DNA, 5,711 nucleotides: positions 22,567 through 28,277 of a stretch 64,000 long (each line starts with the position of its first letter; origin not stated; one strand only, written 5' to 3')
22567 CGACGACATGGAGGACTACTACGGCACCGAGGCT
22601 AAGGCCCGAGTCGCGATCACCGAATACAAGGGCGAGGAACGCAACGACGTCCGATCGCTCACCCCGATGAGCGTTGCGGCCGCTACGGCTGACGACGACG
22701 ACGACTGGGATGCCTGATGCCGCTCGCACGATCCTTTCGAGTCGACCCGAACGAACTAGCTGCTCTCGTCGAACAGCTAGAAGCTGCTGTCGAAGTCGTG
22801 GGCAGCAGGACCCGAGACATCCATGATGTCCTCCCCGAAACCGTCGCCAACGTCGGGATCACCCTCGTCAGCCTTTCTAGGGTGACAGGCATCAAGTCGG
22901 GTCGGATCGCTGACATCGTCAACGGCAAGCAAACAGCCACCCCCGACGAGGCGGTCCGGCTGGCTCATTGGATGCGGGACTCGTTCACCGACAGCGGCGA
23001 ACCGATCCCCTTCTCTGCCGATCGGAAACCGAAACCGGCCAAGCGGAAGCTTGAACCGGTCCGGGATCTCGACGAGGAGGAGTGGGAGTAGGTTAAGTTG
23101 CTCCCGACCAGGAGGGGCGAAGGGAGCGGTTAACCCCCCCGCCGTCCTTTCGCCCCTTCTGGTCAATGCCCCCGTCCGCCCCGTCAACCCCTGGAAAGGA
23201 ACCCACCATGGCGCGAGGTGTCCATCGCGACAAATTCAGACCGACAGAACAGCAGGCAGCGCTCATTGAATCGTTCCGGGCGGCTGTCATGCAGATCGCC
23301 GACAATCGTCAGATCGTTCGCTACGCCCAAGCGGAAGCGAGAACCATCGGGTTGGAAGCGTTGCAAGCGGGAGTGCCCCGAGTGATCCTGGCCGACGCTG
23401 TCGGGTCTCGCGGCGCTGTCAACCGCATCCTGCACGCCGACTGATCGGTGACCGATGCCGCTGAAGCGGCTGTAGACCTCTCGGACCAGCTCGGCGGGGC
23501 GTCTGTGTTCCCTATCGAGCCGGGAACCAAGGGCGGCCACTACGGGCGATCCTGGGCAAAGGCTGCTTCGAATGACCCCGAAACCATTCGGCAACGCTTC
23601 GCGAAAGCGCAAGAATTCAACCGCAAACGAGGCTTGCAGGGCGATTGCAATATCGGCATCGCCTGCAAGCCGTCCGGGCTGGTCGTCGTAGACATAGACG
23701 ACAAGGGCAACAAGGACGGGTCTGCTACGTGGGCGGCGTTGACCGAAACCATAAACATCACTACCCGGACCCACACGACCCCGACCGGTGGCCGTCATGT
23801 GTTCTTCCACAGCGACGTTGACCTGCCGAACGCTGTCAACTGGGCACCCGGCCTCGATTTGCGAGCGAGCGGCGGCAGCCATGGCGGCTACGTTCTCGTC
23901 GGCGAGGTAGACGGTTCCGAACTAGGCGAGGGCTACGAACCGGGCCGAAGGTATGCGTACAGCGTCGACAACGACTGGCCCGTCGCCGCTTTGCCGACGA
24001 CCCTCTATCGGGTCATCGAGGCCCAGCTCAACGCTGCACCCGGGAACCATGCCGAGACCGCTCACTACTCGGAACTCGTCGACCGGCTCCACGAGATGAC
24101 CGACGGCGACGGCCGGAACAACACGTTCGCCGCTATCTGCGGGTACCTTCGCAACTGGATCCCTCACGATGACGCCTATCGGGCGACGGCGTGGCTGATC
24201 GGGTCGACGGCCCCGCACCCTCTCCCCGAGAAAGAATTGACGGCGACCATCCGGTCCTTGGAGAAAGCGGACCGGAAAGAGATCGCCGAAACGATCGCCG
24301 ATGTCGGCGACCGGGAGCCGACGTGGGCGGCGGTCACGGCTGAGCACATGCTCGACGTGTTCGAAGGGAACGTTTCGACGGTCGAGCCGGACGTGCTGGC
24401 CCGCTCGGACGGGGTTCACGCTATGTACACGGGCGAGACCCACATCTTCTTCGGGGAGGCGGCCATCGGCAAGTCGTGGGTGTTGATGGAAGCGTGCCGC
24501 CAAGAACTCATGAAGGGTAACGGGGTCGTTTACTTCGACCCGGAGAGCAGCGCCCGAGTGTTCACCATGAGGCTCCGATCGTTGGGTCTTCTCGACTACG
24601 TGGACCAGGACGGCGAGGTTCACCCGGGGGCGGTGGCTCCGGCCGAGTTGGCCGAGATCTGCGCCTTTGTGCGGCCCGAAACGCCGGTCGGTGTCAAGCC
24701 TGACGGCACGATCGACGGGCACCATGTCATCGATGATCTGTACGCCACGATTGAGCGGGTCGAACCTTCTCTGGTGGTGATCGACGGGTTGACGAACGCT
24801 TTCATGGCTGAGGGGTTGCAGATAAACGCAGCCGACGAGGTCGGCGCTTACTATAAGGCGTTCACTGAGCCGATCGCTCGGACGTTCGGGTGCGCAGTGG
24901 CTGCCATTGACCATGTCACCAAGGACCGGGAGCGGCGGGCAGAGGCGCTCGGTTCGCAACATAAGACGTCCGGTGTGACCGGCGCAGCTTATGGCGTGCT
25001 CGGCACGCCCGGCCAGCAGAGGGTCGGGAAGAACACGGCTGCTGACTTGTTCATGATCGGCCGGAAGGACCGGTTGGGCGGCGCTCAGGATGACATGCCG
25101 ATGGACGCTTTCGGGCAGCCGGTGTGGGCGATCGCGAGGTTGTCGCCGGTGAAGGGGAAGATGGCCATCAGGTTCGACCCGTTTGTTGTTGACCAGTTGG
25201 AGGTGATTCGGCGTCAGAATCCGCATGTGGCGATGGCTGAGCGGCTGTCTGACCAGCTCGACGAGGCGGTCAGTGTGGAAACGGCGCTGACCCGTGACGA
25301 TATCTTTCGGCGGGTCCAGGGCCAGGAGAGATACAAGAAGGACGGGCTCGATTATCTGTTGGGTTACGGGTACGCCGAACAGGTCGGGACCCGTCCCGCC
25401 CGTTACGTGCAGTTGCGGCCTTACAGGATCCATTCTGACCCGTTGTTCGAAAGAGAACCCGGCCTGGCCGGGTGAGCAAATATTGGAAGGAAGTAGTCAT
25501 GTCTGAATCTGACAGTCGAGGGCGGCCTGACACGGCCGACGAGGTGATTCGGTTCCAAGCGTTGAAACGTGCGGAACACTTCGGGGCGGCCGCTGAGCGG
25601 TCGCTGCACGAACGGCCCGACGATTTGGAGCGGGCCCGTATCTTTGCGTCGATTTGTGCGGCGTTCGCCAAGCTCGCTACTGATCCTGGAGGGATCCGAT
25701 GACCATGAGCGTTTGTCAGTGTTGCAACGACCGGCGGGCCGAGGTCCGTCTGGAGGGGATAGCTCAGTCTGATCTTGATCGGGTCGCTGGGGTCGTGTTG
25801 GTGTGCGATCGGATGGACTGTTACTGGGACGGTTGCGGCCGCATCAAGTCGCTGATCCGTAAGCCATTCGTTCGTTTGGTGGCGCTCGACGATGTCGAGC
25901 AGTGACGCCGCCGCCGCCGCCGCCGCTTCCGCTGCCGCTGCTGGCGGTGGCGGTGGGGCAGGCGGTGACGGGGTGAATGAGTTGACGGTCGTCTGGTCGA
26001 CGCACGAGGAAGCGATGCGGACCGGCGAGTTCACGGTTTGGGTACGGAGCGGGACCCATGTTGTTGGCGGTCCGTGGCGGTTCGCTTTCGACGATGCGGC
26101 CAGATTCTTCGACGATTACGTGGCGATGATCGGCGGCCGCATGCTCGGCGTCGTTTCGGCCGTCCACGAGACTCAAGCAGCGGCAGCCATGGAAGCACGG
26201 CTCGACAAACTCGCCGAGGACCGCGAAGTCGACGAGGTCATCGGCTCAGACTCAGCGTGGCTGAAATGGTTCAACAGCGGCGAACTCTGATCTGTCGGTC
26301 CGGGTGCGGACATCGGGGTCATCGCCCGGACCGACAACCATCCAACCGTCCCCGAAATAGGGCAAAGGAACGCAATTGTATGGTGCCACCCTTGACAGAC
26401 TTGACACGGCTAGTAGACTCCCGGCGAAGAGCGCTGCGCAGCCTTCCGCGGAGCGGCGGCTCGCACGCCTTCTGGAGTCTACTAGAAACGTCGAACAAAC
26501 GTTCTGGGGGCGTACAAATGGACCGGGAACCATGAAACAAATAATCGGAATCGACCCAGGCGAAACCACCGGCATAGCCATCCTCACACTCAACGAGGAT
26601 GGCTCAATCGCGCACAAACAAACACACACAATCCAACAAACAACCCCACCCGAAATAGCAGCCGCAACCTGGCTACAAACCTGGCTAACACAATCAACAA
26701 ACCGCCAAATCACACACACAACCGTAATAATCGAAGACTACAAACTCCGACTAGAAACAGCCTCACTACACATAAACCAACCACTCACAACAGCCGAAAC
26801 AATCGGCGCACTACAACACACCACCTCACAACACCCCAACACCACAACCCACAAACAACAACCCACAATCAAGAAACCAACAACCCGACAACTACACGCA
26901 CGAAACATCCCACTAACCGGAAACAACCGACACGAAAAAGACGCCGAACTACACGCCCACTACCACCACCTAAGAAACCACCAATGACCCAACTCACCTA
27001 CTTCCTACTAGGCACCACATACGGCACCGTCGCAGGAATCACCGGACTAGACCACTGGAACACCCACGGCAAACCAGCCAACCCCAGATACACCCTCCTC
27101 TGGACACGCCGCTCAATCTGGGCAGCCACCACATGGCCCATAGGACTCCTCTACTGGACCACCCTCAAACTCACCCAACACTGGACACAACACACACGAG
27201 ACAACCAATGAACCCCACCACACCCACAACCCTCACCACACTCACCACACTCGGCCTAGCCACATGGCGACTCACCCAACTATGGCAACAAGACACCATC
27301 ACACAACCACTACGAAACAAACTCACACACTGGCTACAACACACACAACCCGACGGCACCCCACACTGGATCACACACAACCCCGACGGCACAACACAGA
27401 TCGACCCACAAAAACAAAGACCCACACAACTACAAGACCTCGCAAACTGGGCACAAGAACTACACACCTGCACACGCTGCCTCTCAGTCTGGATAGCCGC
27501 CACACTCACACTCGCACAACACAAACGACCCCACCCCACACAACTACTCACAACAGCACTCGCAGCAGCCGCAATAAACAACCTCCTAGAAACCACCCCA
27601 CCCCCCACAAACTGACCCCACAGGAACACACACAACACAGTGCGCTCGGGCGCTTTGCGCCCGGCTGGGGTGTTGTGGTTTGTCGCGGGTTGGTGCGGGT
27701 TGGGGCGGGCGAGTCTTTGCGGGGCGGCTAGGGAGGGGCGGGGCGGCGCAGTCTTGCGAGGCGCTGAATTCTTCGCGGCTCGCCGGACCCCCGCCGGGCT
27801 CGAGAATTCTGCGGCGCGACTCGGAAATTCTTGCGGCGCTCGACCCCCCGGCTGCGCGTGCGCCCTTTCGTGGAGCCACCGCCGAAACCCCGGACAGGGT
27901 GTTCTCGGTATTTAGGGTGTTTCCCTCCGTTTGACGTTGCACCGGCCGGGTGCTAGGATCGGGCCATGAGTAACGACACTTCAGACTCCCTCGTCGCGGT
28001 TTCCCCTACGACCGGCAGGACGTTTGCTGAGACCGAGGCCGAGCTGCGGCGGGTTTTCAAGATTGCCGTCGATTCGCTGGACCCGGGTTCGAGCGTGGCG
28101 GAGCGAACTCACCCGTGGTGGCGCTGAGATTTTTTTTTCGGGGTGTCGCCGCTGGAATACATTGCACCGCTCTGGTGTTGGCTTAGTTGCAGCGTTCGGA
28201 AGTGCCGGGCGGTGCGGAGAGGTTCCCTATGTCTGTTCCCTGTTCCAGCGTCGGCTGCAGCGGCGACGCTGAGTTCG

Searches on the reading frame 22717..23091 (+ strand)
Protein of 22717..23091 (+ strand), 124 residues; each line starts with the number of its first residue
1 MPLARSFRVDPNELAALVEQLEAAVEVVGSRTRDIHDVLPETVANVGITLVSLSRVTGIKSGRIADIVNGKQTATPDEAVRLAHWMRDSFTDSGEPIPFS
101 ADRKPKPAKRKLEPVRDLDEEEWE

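Call 96: search_protein_families(library=phrogs, max_evalue=0.01, proteins=[window:22717-23091:+])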
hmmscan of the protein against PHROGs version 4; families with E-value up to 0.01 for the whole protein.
window:22717-23091:+ (124 aa): 1 family
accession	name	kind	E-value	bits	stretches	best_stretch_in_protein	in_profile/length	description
phrog_1381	-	moron, auxiliary metabolic gene and host takeover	0.0011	19.3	1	38-88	16-67/264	plasmid antitoxin with HTH domain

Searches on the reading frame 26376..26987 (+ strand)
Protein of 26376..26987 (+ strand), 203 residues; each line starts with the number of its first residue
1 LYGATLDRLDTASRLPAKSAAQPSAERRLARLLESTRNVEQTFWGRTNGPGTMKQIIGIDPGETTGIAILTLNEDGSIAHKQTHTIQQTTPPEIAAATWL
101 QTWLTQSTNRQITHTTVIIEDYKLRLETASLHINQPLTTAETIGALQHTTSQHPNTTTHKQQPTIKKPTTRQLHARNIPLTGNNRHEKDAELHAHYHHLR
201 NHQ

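Call 13: search_protein_families(library=pfam, max_evalue=0.01, proteins=[window:26376-26987:+])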
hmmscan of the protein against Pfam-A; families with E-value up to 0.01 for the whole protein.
window:26376-26987:+ (203 aa): 1 family
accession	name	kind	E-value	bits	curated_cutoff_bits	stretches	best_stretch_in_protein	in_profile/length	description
PF04312.18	DUF460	-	7.2e-05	22.9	28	1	54-74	31-51/135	Protein of unknown function (DUF460)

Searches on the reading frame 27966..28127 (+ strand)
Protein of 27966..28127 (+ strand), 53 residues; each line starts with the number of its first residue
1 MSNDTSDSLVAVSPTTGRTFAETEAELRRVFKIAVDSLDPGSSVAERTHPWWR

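Call 13: search_protein_families(library=pfam, max_evalue=0.01, proteins=[window:27966-28127:+])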
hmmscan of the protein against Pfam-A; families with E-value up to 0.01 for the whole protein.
window:27966-28127:+ (53 aa): 0 families

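Call 39: search_protein_families(library=pfam, alignment_id=A3, max_evalue=0.01)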
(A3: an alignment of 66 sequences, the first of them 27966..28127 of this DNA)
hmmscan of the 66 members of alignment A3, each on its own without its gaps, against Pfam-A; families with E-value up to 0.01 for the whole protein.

A. member 1, window:27966-28127:+ (53 aa): 0 families

B. families by the number of members that match (of 66 scanned): 17 families
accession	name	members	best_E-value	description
PF12705.13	PDDEXK_1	1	2e-19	PD-(D/E)XK nuclease superfamily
PF13479.12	AAA_24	1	8.7e-17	AAA domain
PF07098.16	DUF1360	1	4.6e-14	Protein of unknown function (DUF1360)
PF01510.30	Amidase_2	1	3.8e-10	N-acetylmuramoyl-L-alanine amidase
PF10979.13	DUF2786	1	4.1e-10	Protein of unknown function (DUF2786)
PF23907.1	DUF7249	1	1.2e-09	Family of unknown function (DUF7249)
PF12957.13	DUF3846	1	1.5e-07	Domain of unknown function (DUF3846)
PF05037.18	DUF669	1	1.7e-07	Protein of unknown function (DUF669)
PF04312.18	DUF460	1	7.2e-05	Protein of unknown function (DUF460)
PF13443.12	HTH_26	1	9.8e-05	Cro/C1-type HTH DNA-binding domain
PF04883.17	HK97-gp10_like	1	0.00011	Bacteriophage HK97-gp10, putative tail-component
PF01381.28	HTH_3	1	0.00074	Helix-turn-helix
PF13560.12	HTH_31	1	0.0019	Helix-turn-helix domain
PF20317.4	HTH_60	1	0.0032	Helix-turn-helix domain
PF12128.14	DUF3584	1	0.0061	Protein of unknown function (DUF3584)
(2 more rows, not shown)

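Call 96: search_protein_families(library=phrogs, max_evalue=0.01, proteins=[window:27966-28127:+])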
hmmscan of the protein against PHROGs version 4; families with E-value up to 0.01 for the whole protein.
window:27966-28127:+ (53 aa): 0 families
